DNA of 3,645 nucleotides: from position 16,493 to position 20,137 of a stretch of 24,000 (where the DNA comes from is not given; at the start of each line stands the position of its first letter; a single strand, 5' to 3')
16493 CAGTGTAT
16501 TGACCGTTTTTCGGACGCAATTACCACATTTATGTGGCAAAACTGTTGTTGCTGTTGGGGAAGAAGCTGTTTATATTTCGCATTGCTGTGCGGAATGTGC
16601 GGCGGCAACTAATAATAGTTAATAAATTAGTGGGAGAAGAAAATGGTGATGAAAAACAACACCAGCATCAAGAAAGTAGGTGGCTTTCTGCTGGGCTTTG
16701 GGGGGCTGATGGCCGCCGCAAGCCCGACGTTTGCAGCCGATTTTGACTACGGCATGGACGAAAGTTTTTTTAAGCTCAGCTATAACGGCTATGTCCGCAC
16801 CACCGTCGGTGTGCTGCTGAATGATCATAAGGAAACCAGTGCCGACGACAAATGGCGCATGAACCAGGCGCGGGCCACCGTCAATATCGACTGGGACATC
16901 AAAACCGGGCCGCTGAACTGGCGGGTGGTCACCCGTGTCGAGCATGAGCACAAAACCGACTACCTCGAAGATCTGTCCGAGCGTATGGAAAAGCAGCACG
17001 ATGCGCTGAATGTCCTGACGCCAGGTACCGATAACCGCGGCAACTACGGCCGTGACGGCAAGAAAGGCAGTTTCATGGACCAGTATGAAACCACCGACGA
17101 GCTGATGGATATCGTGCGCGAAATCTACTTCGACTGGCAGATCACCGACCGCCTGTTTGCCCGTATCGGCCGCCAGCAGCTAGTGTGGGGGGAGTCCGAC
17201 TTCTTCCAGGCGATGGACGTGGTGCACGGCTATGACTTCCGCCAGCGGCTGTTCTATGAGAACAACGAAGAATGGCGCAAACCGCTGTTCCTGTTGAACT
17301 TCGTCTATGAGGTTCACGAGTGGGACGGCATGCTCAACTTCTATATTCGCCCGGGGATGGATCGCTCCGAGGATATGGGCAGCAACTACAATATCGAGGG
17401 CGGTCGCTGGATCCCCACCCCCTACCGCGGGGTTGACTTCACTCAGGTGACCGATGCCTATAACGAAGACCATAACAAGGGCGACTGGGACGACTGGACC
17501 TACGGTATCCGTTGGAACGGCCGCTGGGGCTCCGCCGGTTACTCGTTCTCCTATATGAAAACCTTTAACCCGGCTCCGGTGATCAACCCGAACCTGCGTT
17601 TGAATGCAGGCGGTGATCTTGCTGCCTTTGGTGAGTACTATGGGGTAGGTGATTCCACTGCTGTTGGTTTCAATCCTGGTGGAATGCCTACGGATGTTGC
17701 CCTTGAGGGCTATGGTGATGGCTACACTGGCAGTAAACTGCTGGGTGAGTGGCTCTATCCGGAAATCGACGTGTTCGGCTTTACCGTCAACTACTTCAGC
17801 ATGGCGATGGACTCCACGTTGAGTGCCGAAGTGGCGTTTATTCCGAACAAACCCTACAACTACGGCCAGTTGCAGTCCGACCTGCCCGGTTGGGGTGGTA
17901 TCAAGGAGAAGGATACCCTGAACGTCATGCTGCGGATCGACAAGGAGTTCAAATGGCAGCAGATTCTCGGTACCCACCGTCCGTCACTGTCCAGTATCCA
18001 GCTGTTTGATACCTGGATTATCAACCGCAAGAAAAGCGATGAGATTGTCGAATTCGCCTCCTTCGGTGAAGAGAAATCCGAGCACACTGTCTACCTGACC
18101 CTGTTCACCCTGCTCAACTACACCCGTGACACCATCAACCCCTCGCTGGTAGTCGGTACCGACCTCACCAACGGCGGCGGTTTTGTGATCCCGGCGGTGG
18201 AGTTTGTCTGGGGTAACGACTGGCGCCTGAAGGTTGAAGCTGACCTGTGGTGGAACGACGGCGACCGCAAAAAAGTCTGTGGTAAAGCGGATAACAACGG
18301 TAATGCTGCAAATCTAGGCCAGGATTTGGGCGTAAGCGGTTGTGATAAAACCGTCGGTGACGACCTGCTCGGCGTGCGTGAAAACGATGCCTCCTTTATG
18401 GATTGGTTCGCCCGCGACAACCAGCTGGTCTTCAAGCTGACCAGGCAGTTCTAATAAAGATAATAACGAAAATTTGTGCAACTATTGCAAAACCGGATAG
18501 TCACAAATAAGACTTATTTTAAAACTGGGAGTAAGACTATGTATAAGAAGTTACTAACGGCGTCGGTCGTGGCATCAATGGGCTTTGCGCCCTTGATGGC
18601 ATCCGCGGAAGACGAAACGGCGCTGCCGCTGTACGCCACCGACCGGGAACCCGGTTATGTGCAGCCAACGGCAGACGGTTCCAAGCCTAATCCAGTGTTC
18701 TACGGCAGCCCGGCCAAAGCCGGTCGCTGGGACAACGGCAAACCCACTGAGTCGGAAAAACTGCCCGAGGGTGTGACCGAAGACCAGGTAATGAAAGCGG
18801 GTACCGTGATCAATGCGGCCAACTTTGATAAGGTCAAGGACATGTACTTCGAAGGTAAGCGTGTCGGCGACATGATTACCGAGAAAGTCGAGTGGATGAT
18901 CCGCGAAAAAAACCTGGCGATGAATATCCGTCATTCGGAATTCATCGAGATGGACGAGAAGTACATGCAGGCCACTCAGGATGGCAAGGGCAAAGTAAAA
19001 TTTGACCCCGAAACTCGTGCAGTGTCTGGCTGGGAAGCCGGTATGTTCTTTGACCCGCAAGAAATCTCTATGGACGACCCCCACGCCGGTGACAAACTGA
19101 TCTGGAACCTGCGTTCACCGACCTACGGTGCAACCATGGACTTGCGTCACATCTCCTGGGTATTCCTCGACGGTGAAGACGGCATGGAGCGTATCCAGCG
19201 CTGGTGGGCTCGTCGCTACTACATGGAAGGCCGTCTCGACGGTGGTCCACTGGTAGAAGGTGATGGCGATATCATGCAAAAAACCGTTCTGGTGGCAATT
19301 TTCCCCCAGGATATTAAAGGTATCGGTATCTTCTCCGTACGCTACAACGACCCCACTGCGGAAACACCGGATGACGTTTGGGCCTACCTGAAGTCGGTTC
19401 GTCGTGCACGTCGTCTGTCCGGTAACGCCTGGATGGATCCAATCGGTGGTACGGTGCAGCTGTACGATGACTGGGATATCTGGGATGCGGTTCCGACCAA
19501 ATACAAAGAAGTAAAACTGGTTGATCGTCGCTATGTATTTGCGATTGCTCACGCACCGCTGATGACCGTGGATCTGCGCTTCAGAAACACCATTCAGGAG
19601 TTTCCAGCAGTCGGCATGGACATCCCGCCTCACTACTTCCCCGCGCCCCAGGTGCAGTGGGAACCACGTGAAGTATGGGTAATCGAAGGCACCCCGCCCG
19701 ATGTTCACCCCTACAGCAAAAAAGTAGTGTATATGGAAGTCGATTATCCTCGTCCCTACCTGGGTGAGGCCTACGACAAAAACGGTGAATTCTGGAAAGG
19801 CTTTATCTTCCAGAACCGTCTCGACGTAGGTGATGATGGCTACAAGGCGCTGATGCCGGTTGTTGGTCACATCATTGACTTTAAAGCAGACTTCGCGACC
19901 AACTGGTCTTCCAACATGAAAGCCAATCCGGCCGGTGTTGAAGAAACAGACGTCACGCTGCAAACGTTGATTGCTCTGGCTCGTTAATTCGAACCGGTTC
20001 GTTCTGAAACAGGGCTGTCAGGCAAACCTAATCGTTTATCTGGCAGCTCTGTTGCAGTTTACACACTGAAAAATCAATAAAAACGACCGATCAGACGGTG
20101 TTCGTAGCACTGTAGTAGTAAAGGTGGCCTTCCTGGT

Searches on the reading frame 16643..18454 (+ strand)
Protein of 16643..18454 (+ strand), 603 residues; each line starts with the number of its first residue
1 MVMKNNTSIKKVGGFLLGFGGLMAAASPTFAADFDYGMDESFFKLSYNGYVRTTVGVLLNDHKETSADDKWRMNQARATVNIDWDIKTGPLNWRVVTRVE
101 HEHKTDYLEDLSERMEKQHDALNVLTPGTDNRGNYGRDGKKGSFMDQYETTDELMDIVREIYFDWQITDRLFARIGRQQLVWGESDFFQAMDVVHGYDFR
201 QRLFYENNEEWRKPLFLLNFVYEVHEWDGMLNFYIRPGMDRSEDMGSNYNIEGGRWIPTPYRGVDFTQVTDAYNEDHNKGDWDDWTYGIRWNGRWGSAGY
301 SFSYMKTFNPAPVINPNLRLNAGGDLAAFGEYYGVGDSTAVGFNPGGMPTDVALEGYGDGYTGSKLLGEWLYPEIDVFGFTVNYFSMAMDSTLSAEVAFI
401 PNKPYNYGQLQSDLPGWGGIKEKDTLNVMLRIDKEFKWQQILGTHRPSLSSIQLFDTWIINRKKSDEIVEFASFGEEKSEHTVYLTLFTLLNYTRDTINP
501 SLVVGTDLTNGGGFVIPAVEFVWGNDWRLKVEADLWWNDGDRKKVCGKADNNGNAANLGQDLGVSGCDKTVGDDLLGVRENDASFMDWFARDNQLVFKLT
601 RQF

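Call 5: search_protein_families(library=pfam, proteins=[window:16643-18454:+], max_evalue=0.01)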
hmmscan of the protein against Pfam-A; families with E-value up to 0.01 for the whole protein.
window:16643-18454:+ (603 aa): 2 families
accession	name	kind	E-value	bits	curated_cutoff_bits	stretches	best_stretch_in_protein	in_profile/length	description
PF06980.17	DUF1302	-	2.9e-10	40.2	23.2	1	60-542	66-524/541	Protein of unknown function (DUF1302)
PF10040.14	CRISPR_Cas6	-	0.0026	18.9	25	1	273-343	51-86/89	CRISPR-associated endoribonuclease Cas6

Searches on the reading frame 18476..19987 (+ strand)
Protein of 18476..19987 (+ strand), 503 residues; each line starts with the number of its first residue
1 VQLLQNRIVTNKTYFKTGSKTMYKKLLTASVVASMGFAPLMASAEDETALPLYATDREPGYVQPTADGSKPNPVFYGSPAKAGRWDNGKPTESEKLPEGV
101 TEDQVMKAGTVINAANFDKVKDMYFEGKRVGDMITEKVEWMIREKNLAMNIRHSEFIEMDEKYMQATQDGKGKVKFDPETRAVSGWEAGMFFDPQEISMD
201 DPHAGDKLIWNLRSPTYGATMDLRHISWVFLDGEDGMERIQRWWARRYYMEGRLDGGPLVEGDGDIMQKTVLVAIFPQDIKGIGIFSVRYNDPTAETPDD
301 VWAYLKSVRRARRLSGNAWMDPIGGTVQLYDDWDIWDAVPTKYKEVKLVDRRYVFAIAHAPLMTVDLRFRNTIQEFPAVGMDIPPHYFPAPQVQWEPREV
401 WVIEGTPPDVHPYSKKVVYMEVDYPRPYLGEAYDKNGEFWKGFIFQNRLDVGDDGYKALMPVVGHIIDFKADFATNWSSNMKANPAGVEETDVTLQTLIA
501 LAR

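Call 5: search_protein_families(library=pfam, proteins=[window:18476-19987:+], max_evalue=0.01)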
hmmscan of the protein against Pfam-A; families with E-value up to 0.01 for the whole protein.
window:18476-19987:+ (503 aa): 2 families
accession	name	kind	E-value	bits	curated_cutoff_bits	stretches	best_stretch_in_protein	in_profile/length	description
PF07044.18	DUF1329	-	6.8e-49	167.5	23.1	1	111-486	1-349/368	Protein of unknown function (DUF1329)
PF17131.11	LolA_like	-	2.4e-09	37.6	30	1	268-334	3-63/184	Outer membrane lipoprotein-sorting protein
